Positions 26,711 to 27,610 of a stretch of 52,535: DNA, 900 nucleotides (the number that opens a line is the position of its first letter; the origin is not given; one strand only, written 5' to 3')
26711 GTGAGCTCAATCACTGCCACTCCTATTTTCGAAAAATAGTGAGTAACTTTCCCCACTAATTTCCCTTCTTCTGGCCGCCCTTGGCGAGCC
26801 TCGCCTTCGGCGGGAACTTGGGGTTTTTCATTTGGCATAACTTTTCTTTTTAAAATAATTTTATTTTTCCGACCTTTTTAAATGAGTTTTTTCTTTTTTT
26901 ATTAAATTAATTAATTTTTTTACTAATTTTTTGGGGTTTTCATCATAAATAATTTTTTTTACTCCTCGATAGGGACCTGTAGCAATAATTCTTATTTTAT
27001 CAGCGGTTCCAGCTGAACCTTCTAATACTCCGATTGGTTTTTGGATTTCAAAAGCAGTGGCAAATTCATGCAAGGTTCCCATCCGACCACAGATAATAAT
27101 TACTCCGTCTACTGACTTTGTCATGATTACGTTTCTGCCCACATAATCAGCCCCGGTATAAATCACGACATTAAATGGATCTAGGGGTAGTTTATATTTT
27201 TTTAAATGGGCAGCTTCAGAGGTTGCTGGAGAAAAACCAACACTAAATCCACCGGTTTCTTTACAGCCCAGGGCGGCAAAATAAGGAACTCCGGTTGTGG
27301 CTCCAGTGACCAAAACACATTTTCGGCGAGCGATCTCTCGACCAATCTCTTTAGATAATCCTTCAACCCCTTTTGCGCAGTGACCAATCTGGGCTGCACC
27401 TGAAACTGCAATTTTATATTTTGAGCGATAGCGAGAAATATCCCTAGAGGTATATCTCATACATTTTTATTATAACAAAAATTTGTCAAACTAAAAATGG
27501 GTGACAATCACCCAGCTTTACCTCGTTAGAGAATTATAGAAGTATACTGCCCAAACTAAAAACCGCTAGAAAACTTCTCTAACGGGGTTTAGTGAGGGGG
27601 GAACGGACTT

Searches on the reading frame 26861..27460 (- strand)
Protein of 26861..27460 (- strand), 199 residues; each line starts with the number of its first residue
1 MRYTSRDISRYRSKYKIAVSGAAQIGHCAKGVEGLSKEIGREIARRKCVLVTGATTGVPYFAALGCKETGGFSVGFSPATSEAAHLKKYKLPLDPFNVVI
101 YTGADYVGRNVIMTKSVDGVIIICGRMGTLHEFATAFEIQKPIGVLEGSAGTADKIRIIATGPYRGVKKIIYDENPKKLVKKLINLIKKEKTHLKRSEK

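Call 76: search_protein_families(library=pfam, max_evalue=0.001, proteins=[window:26861-27460:-])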
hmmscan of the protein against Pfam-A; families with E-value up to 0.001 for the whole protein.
window:26861-27460:- (199 aa): 1 family
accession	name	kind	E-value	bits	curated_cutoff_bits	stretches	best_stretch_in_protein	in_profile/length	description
PF18306.6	LDcluster4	-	4.5e-35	120.9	26.3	1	14-179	1-150/151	SLOG cluster4 family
